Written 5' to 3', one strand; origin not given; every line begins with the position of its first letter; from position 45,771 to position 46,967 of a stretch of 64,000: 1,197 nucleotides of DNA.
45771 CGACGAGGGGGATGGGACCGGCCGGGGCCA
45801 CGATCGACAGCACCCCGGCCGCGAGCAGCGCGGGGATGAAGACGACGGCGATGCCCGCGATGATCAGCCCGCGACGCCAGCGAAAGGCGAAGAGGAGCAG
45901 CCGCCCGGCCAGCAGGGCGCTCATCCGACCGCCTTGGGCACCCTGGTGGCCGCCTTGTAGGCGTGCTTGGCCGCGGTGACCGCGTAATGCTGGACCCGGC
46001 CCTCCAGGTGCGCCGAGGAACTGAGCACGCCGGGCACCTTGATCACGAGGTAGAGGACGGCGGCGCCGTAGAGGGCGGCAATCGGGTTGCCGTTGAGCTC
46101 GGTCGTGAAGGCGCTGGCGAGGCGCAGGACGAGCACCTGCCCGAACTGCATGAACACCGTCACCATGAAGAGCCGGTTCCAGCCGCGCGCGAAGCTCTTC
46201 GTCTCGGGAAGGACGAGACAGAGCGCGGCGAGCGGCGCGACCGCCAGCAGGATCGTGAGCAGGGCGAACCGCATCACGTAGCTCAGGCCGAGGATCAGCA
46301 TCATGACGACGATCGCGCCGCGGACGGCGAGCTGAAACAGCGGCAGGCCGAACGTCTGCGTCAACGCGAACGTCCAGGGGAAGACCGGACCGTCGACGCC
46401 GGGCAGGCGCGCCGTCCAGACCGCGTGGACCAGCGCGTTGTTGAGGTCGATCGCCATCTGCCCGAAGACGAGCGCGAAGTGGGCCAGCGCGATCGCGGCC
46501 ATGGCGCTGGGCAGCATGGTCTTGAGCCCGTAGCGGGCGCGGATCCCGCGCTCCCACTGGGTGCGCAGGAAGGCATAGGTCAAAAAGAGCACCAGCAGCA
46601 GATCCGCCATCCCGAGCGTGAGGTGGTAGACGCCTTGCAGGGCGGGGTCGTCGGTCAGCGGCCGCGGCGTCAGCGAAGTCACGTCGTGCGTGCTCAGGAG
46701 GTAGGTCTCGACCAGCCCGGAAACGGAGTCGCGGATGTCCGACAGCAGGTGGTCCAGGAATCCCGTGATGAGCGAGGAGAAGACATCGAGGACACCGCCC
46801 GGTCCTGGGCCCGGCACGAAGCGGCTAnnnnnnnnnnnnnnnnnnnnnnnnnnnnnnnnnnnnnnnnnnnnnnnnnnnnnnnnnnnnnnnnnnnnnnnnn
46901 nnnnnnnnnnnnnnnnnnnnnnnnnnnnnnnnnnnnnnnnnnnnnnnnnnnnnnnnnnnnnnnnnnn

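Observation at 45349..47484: Orphan VirB2-like / VirB6(TrbL)-like / M23-hydrolase membrane module with no secretion ATPases, embedded among core genes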

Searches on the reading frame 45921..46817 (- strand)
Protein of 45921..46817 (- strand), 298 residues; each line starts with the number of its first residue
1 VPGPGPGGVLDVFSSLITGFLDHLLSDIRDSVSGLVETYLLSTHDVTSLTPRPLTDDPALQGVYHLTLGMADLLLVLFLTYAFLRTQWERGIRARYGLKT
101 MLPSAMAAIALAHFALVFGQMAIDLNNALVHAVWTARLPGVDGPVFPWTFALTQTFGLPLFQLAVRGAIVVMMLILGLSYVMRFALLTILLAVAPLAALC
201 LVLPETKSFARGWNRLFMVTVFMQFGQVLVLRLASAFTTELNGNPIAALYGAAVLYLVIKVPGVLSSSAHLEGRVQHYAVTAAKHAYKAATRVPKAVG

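Call 3: search_protein_families(library=pfam, max_evalue=1, proteins=[window:45924-46817:-])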
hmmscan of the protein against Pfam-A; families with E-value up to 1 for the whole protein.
seq(298 aa): 2 families
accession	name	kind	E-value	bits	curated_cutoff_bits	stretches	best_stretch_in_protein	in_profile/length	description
PF19597.4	TrbL_4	-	9.2e-12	45.3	27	1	12-288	4-266/276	Conjugal transfer protein TrbL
PF04610.19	TrbL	-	0.55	10.4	25.9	1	161-242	103-184/215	TrbL/VirB6 plasmid conjugal transfer protein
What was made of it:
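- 45921..46817 (-): gC: TrbL/VirB6-family polytopic membrane protein (possible true start at 46793). PF19597 TrbL_4 E 9e-12, above the gathering score (call 3).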

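Call 6: find_encoding_contigs(protein=window:45921-46817:-, flank=10000, max_places=10)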
Protein window:45921-46817:- (298 aa): 1 contig read that carries it; 1 place shown.
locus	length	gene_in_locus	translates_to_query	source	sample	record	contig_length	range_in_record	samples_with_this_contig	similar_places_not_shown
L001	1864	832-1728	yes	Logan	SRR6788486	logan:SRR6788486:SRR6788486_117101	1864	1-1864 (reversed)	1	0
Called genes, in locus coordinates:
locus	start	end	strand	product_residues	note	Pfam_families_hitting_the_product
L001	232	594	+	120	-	-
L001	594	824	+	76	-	-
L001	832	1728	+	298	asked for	PF19590:TrbL_3, PF19597:TrbL_4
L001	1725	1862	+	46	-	?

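Call 7: find_homologous_proteins(query=window:45924-46817:-)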
Query seq(298 aa) (298 aa): 203 proteins with E <= 0.001 among 8000 candidates; the best 120 are listed.
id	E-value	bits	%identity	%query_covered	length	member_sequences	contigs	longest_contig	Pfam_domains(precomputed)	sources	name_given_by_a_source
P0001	1.3e-187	640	100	100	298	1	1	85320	PF19590.5,PF19597.5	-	-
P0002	9.8e-152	523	83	98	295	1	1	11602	PF19590.5,PF19597.5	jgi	jgi:hypothetical protein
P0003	2.6e-146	505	82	98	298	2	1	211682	PF19590.5,PF19597.5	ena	-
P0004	1.3e-145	503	80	96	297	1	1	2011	PF19590.5,PF19597.5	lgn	-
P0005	4.2e-142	491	80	96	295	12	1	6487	PF19597.5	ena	-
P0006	8.3e-142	490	78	97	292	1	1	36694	PF19590.5,PF19597.5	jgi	jgi:hypothetical protein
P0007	1.3e-136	473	78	94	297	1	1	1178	PF19597.5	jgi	jgi:fatty-acid desaturase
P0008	8.8e-119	415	69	95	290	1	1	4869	PF19590.5,PF19597.5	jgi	jgi:hypothetical protein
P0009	1.4e-117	411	65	96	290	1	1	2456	PF19590.5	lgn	-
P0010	3.0e-117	410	64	97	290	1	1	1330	PF19590.5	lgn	-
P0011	4.0e-117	409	66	94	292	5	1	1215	PF04610.20,PF19590.5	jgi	jgi:hypothetical protein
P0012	5.0e-117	409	68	94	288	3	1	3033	PF19590.5,PF19597.5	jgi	-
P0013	1.6e-116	407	66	96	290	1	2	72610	PF19590.5,PF19597.5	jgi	jgi:hypothetical protein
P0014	1.7e-116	407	65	97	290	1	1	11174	PF19590.5,PF19597.5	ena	-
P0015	3.1e-116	406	64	97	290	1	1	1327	PF19590.5,PF19597.5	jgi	-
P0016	3.1e-116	406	64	97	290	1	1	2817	PF19590.5,PF19597.5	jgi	-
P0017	3.3e-116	406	65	97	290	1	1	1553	PF19590.5,PF19597.5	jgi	-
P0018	4.0e-116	406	63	97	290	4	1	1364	PF04610.20,PF19590.5,PF19597.5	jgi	jgi:hypothetical protein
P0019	8.3e-116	405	63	97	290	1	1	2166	PF04610.20,PF19590.5,PF19597.5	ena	-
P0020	9.8e-116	405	67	95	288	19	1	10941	PF19590.5,PF19597.5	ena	-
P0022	2.4e-115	403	63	97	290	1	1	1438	PF19590.5,PF19597.5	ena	-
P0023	3.5e-115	403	63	97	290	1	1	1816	PF04610.20,PF19590.5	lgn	-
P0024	3.7e-115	403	63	97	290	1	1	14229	PF04610.20,PF19590.5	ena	-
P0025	3.8e-115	403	67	95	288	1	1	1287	PF19590.5,PF19597.5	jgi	jgi:hypothetical protein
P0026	3.9e-115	403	63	97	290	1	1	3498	PF04610.20,PF19590.5,PF19597.5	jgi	-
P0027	5.1e-115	402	64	97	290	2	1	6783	PF19590.5,PF19597.5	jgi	-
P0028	6.5e-115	402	63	97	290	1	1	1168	PF04610.20,PF19590.5,PF19597.5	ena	-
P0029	6.5e-115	402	63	97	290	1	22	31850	PF04610.20,PF19590.5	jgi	-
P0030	8.8e-115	401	62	97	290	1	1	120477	PF04610.20,PF19590.5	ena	-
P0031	1.0e-114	401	65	95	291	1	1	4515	PF19590.5,PF19597.5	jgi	jgi:hypothetical protein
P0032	1.1e-114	401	63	97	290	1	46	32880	PF04610.20,PF19590.5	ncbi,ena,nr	ncbi:MAG: type IV secretion system protein [Chloroflexi bacterium]|nr:MAG: type IV secretion system 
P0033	2.0e-114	400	63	97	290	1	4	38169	PF19590.5,PF19597.5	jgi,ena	-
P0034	2.0e-114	400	63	95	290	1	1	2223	PF04610.20,PF19590.5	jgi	-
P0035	2.0e-114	400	64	97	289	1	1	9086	PF19590.5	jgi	jgi:hypothetical protein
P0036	2.8e-114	400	63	95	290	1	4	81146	PF04610.20,PF19590.5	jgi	-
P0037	3.9e-114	399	64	95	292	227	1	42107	PF19590.5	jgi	-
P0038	4.0e-114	399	62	97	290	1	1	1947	PF04610.20,PF19590.5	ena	-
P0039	4.7e-114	399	63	97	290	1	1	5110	PF04610.20,PF19590.5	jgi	-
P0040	4.7e-114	399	63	95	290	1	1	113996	PF04610.20,PF19590.5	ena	-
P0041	5.9e-114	399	63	97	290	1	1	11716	PF19590.5,PF19597.5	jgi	-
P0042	6.0e-114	399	64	97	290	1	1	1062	PF19590.5,PF19597.5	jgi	-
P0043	7.3e-114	398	63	97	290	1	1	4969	PF19590.5,PF19597.5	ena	-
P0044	7.6e-114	398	62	97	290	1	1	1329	PF19590.5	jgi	jgi:hypothetical protein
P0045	7.8e-114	398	62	97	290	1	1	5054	PF04610.20,PF19590.5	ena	-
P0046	8.3e-114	398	63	97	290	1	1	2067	PF19590.5,PF19597.5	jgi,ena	-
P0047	8.7e-114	398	66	93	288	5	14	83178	PF19590.5,PF19597.5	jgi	jgi:hypothetical protein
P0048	9.6e-114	398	64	95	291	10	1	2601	PF19590.5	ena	-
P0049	1.2e-113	398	63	97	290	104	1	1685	PF19590.5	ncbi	-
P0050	2.0e-113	397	63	97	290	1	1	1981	PF19590.5,PF19597.5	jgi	-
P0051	3.3e-113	396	64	95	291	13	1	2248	PF19590.5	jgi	jgi:hypothetical protein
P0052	3.6e-113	396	63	97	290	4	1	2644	PF19590.5,PF19597.5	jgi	jgi:hypothetical protein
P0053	4.2e-113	396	64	97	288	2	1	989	PF19590.5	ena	-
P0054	4.5e-113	396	64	97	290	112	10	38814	PF04610.20,PF19590.5,PF19597.5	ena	-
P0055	5.0e-113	396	64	95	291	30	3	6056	PF19590.5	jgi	jgi:hypothetical protein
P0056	5.4e-113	396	64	97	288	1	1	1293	PF19590.5,PF19597.5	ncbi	-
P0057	5.4e-113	396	63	95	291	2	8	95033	PF19590.5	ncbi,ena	ncbi:MAG TPA: hypothetical protein VII89_02695 [Candidatus Dormibacteraeota bacterium]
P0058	6.8e-113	395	62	97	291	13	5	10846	PF19590.5,PF19597.5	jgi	-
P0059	1.0e-112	395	63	95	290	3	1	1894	PF19590.5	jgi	jgi:hypothetical protein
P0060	1.1e-112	395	63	95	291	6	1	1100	PF04610.20,PF19590.5,PF19597.5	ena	-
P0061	1.4e-112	394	61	96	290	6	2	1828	PF19590.5,PF19597.5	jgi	jgi:hypothetical protein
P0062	1.5e-112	394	64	97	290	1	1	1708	PF19590.5,PF19597.5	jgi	jgi:hypothetical protein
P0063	2.0e-112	394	63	95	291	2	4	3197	PF19590.5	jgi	jgi:hypothetical protein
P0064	2.2e-112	394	63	97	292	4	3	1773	PF19590.5,PF19597.5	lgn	-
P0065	2.8e-112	393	65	95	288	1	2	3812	PF04610.20,PF19590.5,PF19597.5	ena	-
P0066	3.1e-112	393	66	95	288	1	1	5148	PF19590.5,PF19597.5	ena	-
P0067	4.1e-112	393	63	95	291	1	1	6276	PF19590.5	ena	-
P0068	4.3e-112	393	66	95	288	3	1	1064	PF19590.5,PF19597.5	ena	-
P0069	4.4e-112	393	63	95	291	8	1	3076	PF19590.5,PF19597.5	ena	-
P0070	5.1e-112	392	64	91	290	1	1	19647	PF19590.5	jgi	jgi:hypothetical protein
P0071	6.1e-112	392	63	95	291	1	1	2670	PF19590.5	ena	-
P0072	6.6e-112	392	62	97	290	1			PF19590.5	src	-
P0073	7.4e-112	392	64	95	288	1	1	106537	PF19590.5,PF19597.5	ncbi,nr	ncbi:MAG: hypothetical protein M3077_00575 [Candidatus Dormibacteraeota bacterium]|nr:hypothetical p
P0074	9.4e-112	392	66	90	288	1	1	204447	PF19590.5,PF19597.5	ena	-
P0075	1.0e-111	391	62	95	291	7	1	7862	PF19590.5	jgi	-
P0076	1.2e-111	391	61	97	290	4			PF19590.5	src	-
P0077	2.1e-111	390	63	90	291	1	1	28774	PF19590.5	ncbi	-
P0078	4.1e-111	389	62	97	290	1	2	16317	PF19590.5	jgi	jgi:hypothetical protein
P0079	4.5e-111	389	63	95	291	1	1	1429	PF19590.5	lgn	-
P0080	6.1e-111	389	65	95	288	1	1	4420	PF19590.5,PF19597.5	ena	-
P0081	9.1e-111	388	61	97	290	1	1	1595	PF19590.5,PF19597.5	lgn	-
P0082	1.0e-110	388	65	93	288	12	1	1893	PF04610.20,PF19590.5,PF19597.5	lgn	-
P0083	1.4e-110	388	64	91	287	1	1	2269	PF19590.5,PF19597.5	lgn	-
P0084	1.4e-110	388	64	95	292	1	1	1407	PF19590.5,PF19597.5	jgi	jgi:hypothetical protein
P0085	1.6e-110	387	61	97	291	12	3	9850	PF19590.5,PF19597.5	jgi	jgi:TrbL/VirB6 plasmid conjugal transfer protein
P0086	1.9e-110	387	64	93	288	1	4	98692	PF19590.5,PF19597.5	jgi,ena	-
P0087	2.0e-110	387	62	95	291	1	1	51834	PF19590.5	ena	-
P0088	2.6e-110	387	60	97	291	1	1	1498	PF19590.5,PF19597.5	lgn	-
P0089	4.8e-110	386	63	95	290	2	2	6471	PF19590.5,PF19597.5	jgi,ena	jgi:hypothetical protein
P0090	5.2e-110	386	61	97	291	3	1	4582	PF19590.5,PF19597.5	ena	-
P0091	8.3e-110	385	61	97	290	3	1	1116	PF19590.5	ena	-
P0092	1.0e-109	385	62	95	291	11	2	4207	PF19590.5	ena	-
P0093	1.1e-109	385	63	93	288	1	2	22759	PF19590.5,PF19597.5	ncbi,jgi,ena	ncbi:MAG TPA: conjugal transfer protein TrbL family protein [Candidatus Dormibacteraeota bacterium]|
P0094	1.4e-109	384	62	97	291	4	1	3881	PF19590.5,PF19597.5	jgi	jgi:hypothetical protein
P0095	1.4e-109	384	63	95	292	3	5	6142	PF19590.5,PF19597.5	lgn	-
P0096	1.6e-109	384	63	97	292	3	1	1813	PF19590.5,PF19597.5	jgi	-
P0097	1.8e-109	384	63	95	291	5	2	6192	PF04610.20,PF19590.5,PF19597.5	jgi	-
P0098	1.9e-109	384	63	97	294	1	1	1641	PF19590.5,PF19597.5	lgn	-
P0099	2.0e-109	384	63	97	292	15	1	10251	PF19590.5,PF19597.5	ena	-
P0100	2.2e-109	384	63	96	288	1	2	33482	PF19590.5,PF19597.5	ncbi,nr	ncbi:MAG: hypothetical protein M3Z11_08590 [Candidatus Dormibacteraeota bacterium]|nr:hypothetical p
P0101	3.0e-109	383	60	97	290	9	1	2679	PF19590.5,PF19597.5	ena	-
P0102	4.1e-109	383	65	95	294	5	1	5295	PF19590.5,PF19597.5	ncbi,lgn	-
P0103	5.0e-109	383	63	97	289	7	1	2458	PF19590.5,PF19597.5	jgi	jgi:TrbL/VirB6 plasmid conjugal transfer protein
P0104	6.8e-109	382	61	97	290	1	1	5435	PF19590.5,PF19597.5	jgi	jgi:hypothetical protein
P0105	7.1e-109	382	63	95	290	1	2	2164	PF19590.5,PF19597.5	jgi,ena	jgi:hypothetical protein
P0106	8.5e-109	382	60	97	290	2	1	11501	PF19590.5,PF19597.5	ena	-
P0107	1.1e-108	381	60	97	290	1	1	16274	PF19590.5,PF19597.5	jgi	jgi:hypothetical protein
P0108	1.3e-108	381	60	97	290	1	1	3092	PF19590.5,PF19597.5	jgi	-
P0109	1.4e-108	381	60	97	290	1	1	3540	PF04610.20,PF19590.5,PF19597.5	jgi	jgi:hypothetical protein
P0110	1.5e-108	381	61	97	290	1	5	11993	PF19590.5,PF19597.5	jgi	jgi:hypothetical protein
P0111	1.8e-108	381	60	97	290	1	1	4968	PF19590.5,PF19597.5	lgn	-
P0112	1.8e-108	381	61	97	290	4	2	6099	PF19590.5,PF19597.5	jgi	jgi:hypothetical protein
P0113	2.1e-108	380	62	95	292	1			PF19590.5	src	-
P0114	2.3e-108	380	59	97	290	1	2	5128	PF04610.20,PF19590.5,PF19597.5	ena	-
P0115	4.8e-108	379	61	97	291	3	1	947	PF19590.5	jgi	-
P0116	5.9e-108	379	60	97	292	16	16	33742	PF19590.5,PF19597.5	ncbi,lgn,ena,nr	ncbi:MAG: hypothetical protein E6I88_10495 [Chloroflexi bacterium]|nr:MAG: hypothetical protein E6I8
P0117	6.8e-108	379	62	97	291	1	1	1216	PF19590.5,PF19597.5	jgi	jgi:hypothetical protein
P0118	7.0e-108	379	61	97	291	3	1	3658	PF19590.5,PF19597.5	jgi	jgi:hypothetical protein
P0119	1.5e-107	378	60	97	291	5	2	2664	PF19590.5,PF19597.5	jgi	jgi:hypothetical protein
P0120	1.6e-107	378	62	96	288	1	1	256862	PF19590.5,PF19597.5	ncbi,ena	-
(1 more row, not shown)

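Call 8: find_encoding_contigs(protein=P0120, flank=10000, max_places=3)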
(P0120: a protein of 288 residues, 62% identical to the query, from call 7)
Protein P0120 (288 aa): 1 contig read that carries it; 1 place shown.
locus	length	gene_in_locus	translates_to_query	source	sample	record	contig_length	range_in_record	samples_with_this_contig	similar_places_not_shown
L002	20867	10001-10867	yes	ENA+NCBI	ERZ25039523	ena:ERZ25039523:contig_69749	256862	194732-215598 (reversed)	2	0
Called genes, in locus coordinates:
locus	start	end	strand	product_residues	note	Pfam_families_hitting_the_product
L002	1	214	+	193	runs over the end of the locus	PF23023:Anti-Pycsar_Apyc1 (weak), PF00753:Lactamase_B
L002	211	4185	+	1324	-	PF13802:Gal_mutarotas_2, PF01055:Glyco_hydro_31_2nd, PF21365:Glyco_hydro_31_3rd, PF00265:TK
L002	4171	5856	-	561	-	PF16949:ABC_tran_2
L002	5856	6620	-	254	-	PF00005:ABC_tran, PF13304:AAA_21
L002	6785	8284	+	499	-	PF10114:PocR, PF01590:GAF (faint), PF13185:GAF_2, PF00990:GGDEF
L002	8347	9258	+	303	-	PF01370:Epimerase, PF13460:NAD_binding_10, PF08338:DUF1731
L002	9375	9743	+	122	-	-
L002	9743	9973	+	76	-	-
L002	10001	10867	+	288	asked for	PF19590:TrbL_3, PF19597:TrbL_4 (weak)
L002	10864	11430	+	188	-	PF01551:Peptidase_M23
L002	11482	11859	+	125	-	PF00436:SSB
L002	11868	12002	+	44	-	-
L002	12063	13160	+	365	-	PF01926:MMR_HSR1, PF02421:FeoB_N (weak), PF06071:YchF-GTPase_C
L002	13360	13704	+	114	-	-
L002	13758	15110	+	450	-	PF12390:Se-cys_synth_N (weak), PF03841:SelA, PF01041:DegT_DnrJ_EryC1, PF01053:Cys_Met_Meta_PP (weak), PF00266:Aminotran_5 (weak)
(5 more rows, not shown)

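Call 9: find_encoding_contigs(protein=P0030, flank=10000, max_places=3)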
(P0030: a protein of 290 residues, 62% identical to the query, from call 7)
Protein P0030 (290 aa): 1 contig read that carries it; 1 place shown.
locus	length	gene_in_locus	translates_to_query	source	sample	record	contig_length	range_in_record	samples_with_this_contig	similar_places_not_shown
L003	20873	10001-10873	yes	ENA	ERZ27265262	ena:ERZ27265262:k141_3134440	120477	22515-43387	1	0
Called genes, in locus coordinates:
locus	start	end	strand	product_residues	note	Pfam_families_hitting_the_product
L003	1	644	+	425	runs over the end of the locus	PF00083:Sugar_tr, PF07690:MFS_1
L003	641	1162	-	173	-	-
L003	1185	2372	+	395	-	PF01546:Peptidase_M20, PF07687:M20_dimer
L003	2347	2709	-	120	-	PF04993:TfoX_N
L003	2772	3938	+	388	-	PF25199:nSTAND_NTPase5 (faint), PF00265:TK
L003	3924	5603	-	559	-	PF16949:ABC_tran_2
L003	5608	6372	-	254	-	PF00005:ABC_tran, PF13304:AAA_21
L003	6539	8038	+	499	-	PF10114:PocR, PF13185:GAF_2 (weak), PF00990:GGDEF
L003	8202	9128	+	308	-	PF01370:Epimerase, PF13460:NAD_binding_10, PF16363:GDP_Man_Dehyd (weak), PF08338:DUF1731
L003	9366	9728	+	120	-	-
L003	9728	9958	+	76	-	-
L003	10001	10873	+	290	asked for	PF19590:TrbL_3, PF04610:TrbL (weak)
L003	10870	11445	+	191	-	PF01551:Peptidase_M23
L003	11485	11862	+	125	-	PF00436:SSB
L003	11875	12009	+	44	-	-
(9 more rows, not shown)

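Call 10: find_encoding_contigs(protein=P0003, flank=10000, max_places=3)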
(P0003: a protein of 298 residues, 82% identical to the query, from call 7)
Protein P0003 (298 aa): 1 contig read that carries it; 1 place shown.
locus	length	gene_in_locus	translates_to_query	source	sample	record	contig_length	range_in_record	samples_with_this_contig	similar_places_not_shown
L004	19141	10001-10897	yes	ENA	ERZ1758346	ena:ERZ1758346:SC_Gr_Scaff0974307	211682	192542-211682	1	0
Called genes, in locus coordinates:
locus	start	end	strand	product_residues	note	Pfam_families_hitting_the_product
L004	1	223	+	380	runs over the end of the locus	PF00265:TK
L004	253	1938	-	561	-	PF16962:ABC_export (weak), PF16949:ABC_tran_2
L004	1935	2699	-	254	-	PF00005:ABC_tran, PF13304:AAA_21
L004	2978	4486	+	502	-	PF10114:PocR, PF13185:GAF_2 (weak), PF00990:GGDEF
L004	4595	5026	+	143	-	-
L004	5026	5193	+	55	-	-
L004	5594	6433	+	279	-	PF14022:DUF4238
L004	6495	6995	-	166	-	-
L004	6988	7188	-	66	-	-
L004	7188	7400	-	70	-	-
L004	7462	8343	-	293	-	-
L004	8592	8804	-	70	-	PF05534:HicB (weak)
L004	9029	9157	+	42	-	-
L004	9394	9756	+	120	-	-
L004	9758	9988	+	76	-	-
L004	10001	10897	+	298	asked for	PF19590:TrbL_3 (weak), PF19597:TrbL_4 (weak)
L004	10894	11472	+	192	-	PF01551:Peptidase_M23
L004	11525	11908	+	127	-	PF00436:SSB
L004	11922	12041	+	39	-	-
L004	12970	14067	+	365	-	PF01926:MMR_HSR1, PF02421:FeoB_N, PF06071:YchF-GTPase_C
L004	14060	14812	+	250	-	PF21948:LplA-B_cat, PF03099:BPL_LplA_LipB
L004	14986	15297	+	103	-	-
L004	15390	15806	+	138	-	PF04519:Bactofilin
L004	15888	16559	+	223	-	PF02163:Peptidase_M50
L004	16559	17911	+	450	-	PF12390:Se-cys_synth_N (weak), PF03841:SelA, PF01053:Cys_Met_Meta_PP (weak)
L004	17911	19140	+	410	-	?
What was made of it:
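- Bactofilin and M50 protease genes lie a few kb away in the same synteny block (calls 9, 10).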

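Call 17: find_related_loci(query=A1, collection=genome_contigs, flank=10000)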
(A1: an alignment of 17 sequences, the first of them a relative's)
Query A1 (298 aa) in genome_contigs; peptide patterns used: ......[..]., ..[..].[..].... (x = any residue, [..] = any of these).
69 stretches matched a pattern; 37 encode a relative of the query (tblastn E <= 1e-3); 37 distinct loci.
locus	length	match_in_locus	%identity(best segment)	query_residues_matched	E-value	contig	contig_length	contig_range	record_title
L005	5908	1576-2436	63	9-296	5e-123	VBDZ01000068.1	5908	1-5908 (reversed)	MAG: Chloroflexi bacterium isolate CF_13 14_1009_09_30cm_scaffold_14913, whole genome shotgun sequence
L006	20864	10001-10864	62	9-296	1e-120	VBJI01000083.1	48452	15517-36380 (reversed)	MAG: Chloroflexi bacterium isolate CF_152 14_1009_09_20cm_scaffold_953, whole genome shotgun sequence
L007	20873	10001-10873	62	2-293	3e-117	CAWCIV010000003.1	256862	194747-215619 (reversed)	MAG: uncultured Chloroflexia bacterium isolate MFD04580.bin.2.20 genome assembly, contig: contig_69749, whole genome sho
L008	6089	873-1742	64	8-298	2e-114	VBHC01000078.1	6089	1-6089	MAG: Chloroflexi bacterium isolate CF_94 14_0927_09_20cm_scaffold_9352, whole genome shotgun sequence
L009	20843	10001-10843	64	9-290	2e-114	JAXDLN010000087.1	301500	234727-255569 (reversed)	MAG: Chloroflexota bacterium isolate BP_619 scaffold_425175, whole genome shotgun sequence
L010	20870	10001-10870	64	8-298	2e-113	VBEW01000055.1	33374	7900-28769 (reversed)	MAG: Chloroflexi bacterium isolate CF_36 14_1009_16_40cm_scaffold_2246, whole genome shotgun sequence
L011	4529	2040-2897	62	8-294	2e-114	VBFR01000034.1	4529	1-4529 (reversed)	MAG: Chloroflexi bacterium isolate CF_57 14_0929_12_20cm_scaffold_19183, whole genome shotgun sequence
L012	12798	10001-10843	63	8-289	2e-113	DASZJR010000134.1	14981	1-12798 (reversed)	MAG TPA_asm: Candidatus Dormiibacterota bacterium isolate SMAG_U6634 k141_2751885, whole genome shotgun sequence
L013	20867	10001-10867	64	9-298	1e-112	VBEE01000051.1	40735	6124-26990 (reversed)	MAG: Chloroflexi bacterium isolate CF_18 14_1009_13_20cm_scaffold_344, whole genome shotgun sequence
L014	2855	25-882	62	8-294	7e-117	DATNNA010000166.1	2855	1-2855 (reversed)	MAG TPA_asm: Candidatus Binatus sp. isolate SMAG_U11493 k141_72288, whole genome shotgun sequence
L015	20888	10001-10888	63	2-298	9e-113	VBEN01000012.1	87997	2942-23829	MAG: Chloroflexi bacterium isolate CF_27 14_1009_16_20cm_scaffold_194, whole genome shotgun sequence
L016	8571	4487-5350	61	8-296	1e-112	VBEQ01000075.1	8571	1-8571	MAG: Chloroflexi bacterium isolate CF_30 14_1009_05_30cm_scaffold_19693, whole genome shotgun sequence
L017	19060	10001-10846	62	8-290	2e-112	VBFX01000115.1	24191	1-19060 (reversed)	MAG: Chloroflexi bacterium isolate CF_63 14_1009_02_40cm_scaffold_4434, whole genome shotgun sequence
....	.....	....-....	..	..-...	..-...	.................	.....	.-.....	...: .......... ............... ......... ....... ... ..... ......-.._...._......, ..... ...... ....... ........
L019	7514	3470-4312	63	8-289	2e-112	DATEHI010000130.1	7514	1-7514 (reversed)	MAG TPA_asm: Candidatus Dormiibacterota bacterium isolate SMAG_U8807 k141_1079561, whole genome shotgun sequence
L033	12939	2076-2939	58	9-296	2e-103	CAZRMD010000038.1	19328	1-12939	MAG TPA_asm: uncultured Actinomycetes bacterium isolate SRP272529_co2_28 genome assembly, contig: NODE_4678_length_19328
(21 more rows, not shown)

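Call 21: search_protein_families(library=ncbifam, max_evalue=1, proteins=[window:45924-46817:-])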
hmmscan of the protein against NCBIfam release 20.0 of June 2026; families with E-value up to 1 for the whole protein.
seq(298 aa): 2 families
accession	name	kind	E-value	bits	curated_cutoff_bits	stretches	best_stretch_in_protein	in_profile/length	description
NF045848.1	MMCAP2_0566_fam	domain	0.0009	18.6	90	1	156-243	187-272/322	MMCAP2_0566 family conjugal transfer protein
NF045889.1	ICE_Mbov_0396_TM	equivalog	0.013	15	70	1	157-242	177-261/306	Mbov_0396 family ICE element transmembrane protein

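Call 22: search_protein_families(library=phrogs, max_evalue=1, proteins=[window:45924-46817:-])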
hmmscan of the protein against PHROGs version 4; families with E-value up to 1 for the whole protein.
seq(298 aa): 0 families
